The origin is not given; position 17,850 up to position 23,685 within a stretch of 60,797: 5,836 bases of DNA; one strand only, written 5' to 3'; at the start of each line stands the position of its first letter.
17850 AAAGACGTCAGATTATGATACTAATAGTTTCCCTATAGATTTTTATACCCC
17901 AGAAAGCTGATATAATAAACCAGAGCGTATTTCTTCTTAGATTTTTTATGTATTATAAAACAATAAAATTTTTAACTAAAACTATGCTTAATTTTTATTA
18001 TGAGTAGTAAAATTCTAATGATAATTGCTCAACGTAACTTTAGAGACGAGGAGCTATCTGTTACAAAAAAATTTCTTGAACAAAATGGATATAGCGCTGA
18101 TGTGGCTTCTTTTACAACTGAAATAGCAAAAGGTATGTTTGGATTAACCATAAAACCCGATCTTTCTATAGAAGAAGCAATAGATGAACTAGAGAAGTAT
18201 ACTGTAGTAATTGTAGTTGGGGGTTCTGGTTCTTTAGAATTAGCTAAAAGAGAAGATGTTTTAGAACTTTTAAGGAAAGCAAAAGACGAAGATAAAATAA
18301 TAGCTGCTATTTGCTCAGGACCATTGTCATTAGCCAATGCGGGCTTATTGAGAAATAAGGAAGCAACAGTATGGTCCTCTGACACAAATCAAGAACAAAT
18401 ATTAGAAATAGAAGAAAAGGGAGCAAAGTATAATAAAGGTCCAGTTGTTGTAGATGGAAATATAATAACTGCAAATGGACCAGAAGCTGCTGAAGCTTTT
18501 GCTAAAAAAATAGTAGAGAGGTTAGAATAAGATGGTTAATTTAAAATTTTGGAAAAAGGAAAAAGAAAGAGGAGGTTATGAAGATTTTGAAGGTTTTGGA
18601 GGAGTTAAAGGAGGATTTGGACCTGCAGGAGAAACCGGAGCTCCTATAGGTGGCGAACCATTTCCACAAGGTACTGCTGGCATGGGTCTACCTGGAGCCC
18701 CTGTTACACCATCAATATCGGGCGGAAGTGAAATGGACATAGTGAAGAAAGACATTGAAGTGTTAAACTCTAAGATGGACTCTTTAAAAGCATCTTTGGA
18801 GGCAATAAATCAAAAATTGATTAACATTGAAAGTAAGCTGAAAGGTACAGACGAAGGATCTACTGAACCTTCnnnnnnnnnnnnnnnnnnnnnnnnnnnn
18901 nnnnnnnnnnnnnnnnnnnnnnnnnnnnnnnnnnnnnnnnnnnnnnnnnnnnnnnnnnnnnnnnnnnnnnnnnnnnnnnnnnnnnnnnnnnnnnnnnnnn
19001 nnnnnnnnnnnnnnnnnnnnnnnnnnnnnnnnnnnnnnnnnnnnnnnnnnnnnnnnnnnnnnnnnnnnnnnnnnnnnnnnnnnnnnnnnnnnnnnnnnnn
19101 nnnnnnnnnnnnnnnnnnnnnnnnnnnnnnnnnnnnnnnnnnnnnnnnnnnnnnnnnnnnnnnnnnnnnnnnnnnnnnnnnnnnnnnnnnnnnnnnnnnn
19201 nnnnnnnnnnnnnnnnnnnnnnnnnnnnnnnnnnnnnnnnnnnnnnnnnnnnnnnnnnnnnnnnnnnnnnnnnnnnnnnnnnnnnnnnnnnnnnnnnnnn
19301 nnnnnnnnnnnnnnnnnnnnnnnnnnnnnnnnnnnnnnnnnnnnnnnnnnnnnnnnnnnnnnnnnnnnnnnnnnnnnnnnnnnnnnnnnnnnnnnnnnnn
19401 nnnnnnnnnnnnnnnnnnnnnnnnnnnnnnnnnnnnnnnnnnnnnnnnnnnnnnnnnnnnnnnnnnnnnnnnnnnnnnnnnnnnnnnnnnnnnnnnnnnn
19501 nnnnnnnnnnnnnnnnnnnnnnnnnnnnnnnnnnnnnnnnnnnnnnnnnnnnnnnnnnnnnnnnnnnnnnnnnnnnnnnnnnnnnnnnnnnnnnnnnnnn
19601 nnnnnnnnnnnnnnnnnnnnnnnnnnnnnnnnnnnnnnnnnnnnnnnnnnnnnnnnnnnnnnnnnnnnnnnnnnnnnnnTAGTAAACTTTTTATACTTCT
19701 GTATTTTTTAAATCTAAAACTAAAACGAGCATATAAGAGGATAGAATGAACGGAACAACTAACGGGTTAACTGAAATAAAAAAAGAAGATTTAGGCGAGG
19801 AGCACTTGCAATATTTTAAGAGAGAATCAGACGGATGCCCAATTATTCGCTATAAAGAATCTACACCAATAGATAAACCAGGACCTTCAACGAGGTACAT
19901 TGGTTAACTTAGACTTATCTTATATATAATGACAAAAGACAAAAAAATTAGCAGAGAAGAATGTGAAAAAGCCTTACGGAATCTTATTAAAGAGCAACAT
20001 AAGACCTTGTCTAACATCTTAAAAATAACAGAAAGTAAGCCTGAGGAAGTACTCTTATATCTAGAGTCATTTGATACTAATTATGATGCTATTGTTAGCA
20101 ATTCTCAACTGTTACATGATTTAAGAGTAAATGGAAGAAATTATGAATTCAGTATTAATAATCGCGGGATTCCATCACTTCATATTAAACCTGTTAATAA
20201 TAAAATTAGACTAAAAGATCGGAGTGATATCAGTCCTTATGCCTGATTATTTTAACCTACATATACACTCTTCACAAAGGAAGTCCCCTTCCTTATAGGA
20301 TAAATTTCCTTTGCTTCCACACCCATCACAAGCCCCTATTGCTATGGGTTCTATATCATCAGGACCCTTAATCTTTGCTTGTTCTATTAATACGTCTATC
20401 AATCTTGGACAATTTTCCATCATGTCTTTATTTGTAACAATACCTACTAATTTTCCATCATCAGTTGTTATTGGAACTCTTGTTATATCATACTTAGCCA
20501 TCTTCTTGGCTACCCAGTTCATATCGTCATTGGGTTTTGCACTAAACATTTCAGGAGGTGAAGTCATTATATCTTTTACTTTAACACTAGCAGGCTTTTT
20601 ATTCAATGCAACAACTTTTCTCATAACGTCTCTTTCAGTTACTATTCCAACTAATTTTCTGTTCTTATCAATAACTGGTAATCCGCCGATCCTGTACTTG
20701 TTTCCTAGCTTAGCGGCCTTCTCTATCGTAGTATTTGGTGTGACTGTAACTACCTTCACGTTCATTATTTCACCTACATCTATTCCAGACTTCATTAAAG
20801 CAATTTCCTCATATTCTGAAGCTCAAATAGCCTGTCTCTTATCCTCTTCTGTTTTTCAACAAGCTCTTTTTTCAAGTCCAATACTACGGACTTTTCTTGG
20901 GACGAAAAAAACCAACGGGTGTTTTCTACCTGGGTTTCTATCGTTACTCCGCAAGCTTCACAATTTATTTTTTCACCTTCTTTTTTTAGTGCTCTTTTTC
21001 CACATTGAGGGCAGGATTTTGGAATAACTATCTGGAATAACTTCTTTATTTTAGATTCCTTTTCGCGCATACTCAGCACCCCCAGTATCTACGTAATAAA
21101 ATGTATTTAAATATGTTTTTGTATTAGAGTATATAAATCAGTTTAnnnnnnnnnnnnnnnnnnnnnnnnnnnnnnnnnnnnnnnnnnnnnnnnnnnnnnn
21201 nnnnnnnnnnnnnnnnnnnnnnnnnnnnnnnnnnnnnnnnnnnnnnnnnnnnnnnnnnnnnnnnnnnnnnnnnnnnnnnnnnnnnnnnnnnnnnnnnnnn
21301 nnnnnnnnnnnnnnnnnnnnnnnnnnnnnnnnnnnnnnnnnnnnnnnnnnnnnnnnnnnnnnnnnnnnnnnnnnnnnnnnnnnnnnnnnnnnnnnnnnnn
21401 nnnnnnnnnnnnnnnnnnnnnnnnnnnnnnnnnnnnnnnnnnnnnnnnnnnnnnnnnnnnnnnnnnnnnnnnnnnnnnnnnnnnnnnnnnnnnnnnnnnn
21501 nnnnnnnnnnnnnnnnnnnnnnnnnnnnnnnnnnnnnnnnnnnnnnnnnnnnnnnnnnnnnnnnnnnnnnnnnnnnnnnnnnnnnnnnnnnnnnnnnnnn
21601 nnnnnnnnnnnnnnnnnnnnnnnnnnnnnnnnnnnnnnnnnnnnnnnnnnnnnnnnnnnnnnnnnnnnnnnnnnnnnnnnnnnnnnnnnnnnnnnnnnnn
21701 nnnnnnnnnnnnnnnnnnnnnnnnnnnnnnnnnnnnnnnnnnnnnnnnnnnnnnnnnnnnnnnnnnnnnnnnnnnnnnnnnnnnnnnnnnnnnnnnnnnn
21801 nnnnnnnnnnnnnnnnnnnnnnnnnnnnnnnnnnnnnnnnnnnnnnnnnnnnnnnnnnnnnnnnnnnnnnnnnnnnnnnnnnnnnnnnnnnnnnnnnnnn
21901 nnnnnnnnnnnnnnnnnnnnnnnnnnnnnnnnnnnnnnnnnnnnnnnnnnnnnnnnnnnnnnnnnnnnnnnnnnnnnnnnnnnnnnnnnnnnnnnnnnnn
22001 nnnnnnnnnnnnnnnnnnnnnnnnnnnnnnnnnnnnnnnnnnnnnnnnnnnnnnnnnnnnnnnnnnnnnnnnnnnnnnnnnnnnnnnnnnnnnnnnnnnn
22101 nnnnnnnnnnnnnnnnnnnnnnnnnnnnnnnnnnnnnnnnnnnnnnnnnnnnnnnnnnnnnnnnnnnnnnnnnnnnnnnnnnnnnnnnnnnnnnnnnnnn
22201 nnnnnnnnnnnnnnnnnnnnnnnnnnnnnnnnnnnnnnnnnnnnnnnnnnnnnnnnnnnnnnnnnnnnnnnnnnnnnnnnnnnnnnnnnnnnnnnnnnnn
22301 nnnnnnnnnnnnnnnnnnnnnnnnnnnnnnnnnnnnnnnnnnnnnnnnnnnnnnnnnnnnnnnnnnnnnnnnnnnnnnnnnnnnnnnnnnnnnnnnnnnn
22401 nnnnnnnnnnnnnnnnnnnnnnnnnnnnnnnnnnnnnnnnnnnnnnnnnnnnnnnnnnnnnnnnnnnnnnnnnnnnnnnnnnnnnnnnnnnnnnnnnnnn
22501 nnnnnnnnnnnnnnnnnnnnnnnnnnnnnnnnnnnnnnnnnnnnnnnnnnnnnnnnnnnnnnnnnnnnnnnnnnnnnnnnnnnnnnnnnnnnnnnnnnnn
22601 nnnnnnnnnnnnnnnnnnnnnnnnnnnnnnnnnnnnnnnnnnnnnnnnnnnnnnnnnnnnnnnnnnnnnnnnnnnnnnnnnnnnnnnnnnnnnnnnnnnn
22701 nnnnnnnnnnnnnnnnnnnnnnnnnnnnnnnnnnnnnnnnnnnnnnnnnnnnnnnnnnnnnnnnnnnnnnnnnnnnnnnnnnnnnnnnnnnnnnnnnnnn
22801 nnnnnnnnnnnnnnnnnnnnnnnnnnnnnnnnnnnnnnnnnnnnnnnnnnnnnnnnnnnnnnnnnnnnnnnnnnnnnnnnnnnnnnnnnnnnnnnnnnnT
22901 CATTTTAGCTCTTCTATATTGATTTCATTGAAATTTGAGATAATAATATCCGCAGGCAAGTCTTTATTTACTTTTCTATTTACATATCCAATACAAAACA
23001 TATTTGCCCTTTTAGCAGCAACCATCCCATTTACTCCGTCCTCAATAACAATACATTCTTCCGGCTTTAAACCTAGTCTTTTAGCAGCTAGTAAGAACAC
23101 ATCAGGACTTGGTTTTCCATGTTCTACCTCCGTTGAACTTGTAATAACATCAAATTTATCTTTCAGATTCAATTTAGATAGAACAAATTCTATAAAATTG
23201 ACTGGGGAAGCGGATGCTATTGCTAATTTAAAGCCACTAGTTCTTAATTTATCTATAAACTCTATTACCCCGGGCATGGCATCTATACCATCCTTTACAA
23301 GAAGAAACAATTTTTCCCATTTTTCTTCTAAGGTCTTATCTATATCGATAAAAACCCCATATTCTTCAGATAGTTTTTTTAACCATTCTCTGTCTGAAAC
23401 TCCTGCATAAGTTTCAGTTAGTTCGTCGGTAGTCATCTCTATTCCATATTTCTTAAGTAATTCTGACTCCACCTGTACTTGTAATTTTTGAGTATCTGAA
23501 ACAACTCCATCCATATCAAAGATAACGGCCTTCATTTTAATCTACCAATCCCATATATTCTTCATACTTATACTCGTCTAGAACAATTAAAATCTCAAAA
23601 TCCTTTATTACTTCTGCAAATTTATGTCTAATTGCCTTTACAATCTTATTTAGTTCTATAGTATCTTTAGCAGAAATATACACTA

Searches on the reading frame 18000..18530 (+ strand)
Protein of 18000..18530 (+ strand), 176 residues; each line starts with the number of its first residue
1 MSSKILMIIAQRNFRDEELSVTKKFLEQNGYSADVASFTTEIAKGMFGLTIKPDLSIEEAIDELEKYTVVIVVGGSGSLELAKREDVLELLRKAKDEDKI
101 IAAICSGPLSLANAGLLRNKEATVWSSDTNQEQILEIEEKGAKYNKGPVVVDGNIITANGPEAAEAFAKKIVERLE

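Call 26: search_protein_families(library=pfam, max_evalue=0.001, proteins=[window:18000-18530:+])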
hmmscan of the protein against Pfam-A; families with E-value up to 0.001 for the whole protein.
window:18000-18530:+ (176 aa): 1 family
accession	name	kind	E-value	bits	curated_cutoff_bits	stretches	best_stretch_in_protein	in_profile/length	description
PF01965.30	DJ-1_PfpI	-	1e-36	126.7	26.6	1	4-173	2-164/165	DJ-1/PfpI family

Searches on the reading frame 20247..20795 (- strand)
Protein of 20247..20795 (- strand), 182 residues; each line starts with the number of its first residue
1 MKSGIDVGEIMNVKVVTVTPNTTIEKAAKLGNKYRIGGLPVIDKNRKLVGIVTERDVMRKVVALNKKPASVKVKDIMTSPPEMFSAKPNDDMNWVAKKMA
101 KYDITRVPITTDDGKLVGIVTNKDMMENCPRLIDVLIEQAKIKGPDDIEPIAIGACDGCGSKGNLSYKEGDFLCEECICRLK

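Call 26: search_protein_families(library=pfam, max_evalue=0.001, proteins=[window:20247-20795:-])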
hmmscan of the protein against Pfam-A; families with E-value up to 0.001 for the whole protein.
window:20247-20795:- (182 aa): 1 family
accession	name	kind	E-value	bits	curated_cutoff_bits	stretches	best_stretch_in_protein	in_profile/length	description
PF00571.33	CBS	-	2.2e-30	105.1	24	2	7-61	1-55/57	CBS domain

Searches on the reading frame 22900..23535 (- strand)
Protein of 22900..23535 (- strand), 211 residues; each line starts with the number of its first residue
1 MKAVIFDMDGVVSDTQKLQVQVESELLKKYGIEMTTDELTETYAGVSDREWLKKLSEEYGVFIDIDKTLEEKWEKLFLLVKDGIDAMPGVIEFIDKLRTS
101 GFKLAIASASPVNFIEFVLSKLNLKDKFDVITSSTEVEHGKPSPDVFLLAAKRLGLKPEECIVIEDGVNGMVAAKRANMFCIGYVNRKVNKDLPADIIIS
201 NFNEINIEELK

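Call 26: search_protein_families(library=pfam, max_evalue=0.001, proteins=[window:22900-23535:-])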
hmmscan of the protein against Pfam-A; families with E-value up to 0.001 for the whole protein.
window:22900-23535:- (211 aa): 4 families
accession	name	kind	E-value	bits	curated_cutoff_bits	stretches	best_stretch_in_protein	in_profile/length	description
PF13419.12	HAD_2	-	2e-36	126.2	23.8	1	4-183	1-177/178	Haloacid dehalogenase-like hydrolase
PF00702.32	Hydrolase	-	5.2e-33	115.5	26.4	1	1-178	1-191/191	haloacid dehalogenase-like hydrolase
PF12710.13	HAD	-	0.00018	22.5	27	1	59-147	59-144/189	haloacid dehalogenase-like hydrolase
PF13242.12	Hydrolase_like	-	0.00021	21.6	22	1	140-183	3-47/75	HAD-hyrolase-like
